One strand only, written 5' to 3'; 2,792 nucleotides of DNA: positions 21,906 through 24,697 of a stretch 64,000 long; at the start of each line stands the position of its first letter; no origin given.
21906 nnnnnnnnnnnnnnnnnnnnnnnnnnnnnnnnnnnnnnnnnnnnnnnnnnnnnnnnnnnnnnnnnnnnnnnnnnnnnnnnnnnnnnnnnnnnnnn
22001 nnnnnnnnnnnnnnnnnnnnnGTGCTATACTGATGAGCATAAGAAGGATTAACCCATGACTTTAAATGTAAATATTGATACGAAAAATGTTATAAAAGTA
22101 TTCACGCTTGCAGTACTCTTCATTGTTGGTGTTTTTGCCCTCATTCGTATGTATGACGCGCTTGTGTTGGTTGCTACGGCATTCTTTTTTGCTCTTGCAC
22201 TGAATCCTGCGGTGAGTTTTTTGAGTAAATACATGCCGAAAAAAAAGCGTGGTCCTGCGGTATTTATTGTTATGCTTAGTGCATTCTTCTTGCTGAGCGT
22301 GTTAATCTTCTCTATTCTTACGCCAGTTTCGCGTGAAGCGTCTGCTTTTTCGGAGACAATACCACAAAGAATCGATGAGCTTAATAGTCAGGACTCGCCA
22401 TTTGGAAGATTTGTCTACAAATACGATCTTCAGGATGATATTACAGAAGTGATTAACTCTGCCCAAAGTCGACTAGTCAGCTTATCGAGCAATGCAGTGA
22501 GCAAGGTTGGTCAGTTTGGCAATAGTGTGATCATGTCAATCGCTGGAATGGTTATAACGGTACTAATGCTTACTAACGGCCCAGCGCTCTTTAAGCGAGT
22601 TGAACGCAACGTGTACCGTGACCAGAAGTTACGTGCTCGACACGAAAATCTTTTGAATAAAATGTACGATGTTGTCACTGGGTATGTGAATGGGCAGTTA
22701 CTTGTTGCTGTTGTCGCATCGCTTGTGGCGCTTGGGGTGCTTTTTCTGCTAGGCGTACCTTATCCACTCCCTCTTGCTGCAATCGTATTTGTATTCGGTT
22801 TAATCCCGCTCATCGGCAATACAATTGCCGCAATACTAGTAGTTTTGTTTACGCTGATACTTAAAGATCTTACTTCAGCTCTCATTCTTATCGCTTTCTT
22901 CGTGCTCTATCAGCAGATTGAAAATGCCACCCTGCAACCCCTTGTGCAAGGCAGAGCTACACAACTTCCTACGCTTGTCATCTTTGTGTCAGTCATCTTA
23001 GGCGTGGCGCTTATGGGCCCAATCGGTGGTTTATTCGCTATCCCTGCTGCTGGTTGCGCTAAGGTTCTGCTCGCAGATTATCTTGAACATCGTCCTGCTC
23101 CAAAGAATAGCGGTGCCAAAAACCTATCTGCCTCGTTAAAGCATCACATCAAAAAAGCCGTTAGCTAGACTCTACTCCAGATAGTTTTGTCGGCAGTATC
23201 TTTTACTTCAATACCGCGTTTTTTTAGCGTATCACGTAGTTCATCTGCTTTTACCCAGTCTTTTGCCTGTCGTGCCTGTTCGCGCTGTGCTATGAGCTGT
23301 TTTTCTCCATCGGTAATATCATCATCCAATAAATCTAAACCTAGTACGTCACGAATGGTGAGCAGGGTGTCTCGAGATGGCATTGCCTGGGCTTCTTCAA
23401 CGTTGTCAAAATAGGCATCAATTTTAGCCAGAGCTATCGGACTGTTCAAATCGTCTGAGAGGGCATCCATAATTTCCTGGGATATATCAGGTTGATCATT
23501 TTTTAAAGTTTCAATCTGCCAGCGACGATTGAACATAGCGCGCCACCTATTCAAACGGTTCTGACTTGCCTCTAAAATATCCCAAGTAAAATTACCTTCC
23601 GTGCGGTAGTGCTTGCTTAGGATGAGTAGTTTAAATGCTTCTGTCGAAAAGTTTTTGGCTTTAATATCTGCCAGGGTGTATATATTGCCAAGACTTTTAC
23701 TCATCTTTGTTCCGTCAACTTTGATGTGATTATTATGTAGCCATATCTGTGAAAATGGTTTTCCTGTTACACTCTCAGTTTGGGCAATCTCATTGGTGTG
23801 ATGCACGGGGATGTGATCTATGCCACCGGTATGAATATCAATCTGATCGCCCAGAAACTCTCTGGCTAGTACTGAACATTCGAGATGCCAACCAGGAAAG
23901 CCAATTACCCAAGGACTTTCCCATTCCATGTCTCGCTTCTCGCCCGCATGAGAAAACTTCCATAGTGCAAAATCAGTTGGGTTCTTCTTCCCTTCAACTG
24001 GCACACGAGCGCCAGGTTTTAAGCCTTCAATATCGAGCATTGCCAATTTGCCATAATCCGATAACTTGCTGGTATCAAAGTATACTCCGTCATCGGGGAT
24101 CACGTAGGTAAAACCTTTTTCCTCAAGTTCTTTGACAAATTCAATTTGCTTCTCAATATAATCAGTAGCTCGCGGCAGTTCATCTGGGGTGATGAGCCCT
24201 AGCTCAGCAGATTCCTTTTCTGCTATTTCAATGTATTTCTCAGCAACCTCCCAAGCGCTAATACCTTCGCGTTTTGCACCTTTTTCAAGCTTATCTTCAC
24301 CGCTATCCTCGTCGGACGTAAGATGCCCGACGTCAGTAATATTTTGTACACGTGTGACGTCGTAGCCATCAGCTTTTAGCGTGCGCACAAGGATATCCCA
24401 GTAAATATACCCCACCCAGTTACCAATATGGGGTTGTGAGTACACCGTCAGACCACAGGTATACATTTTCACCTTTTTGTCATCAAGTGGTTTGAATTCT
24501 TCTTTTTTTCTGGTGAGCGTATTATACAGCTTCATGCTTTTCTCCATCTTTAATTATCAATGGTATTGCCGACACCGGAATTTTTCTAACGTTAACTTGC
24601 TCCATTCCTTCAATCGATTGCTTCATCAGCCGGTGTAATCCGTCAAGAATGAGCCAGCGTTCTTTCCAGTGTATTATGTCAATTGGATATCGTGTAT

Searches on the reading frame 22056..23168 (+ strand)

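Call 14: search_protein_families(library=pfam, proteins=[window:22056-23168:+], max_evalue=0.001)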
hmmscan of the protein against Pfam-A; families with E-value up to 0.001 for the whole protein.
window:22056-23168:+ (370 aa): 1 family
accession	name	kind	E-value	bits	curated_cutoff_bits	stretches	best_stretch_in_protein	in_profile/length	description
PF01594.21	AI-2E_transport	-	1.2e-48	166.5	34.3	1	20-342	5-326/327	AI-2E family transporter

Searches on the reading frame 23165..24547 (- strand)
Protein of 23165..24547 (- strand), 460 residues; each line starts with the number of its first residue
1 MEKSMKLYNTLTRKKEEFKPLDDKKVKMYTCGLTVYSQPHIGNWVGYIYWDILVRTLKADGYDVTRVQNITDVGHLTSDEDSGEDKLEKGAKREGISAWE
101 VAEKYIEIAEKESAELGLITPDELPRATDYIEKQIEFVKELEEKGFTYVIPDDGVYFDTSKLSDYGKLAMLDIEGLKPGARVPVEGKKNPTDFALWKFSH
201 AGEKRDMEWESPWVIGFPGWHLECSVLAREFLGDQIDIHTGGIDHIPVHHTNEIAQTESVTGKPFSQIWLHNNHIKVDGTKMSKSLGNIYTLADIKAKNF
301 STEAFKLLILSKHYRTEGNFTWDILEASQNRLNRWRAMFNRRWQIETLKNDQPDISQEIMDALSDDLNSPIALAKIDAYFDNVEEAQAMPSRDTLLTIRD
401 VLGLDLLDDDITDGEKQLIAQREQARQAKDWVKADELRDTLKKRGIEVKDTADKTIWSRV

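Call 14: search_protein_families(library=pfam, proteins=[window:23165-24547:-], max_evalue=0.001)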
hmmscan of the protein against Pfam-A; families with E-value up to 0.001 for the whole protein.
window:23165-24547:- (460 aa): 4 families
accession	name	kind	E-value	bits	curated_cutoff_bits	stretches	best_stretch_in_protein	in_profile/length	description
PF01406.26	tRNA-synt_1e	-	3.9e-93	312.6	27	1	18-329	2-300/301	tRNA synthetases class I (C) catalytic domain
PF09334.17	tRNA-synt_1g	-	4.3e-10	39.3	20.1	1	36-156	11-122/391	tRNA synthetases class I (M)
PF23493.1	CysS_C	-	1.3e-09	38.4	23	1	408-457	1-50/51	Cysteinyl-tRNA ligase anticodon binding domain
PF00133.28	tRNA-synt_1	-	1.6e-08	34.2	22.7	1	239-317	332-410/414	tRNA synthetases class I (I, L, M and V)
